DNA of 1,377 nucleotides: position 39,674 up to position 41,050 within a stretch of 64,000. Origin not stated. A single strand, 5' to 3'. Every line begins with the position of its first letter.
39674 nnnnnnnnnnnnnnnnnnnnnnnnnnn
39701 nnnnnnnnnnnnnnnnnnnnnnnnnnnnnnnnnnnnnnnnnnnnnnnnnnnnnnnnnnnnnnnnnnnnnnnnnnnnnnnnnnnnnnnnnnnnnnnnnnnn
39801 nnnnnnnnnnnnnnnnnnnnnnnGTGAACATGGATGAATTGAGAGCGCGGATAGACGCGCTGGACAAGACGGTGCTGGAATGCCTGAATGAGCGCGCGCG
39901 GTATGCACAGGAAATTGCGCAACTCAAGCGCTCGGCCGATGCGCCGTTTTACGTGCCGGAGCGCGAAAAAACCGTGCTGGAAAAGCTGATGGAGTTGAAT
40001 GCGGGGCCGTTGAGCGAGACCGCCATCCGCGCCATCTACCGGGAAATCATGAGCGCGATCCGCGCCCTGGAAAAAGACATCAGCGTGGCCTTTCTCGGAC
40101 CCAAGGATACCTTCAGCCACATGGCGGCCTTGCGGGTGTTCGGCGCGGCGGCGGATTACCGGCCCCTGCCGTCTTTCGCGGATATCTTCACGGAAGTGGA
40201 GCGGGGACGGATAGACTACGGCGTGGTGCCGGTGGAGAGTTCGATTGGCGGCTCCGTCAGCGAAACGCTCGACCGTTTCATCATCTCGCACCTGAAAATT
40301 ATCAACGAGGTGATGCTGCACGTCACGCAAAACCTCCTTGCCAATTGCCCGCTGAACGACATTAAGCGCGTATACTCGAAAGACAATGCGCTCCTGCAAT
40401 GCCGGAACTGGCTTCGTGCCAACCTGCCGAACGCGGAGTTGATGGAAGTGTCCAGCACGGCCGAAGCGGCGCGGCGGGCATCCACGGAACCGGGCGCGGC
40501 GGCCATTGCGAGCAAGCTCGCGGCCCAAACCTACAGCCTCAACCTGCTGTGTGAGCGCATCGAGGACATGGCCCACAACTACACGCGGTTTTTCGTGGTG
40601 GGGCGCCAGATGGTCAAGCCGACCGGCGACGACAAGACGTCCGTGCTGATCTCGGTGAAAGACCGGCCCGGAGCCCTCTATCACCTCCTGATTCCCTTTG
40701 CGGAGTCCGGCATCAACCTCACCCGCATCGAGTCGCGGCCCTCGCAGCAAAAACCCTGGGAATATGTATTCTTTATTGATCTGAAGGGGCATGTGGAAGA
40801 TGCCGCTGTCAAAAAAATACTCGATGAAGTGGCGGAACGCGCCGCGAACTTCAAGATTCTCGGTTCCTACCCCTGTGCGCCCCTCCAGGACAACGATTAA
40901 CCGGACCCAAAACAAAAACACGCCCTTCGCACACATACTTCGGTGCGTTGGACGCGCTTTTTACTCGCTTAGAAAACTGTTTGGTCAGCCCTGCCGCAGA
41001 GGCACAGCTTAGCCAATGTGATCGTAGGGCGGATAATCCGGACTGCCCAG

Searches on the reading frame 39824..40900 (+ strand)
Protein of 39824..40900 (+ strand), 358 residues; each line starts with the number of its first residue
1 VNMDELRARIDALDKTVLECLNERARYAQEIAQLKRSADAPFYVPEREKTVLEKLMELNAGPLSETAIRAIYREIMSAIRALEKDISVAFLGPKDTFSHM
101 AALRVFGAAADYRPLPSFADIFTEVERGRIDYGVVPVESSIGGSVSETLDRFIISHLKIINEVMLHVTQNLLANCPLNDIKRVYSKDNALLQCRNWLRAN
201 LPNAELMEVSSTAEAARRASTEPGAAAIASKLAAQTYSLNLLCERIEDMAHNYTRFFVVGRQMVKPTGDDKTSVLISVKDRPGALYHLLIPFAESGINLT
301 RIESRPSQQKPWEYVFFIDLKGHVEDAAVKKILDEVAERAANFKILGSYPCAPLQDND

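Call 39: search_protein_families(library=pfam, proteins=[window:39824-40900:+], max_evalue=0.00001)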
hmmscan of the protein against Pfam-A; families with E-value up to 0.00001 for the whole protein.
window:39824-40900:+ (358 aa): 3 families
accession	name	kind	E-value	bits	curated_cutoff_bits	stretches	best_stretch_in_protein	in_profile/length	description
PF00800.23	PDT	-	7.6e-61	205.5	25.2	1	88-262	1-179/181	Prephenate dehydratase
PF01817.26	CM_2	-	4e-24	85.1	27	1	6-84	1-80/80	Chorismate mutase type II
PF01842.31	ACT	-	1e-13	51.2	27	1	272-337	1-65/66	ACT domain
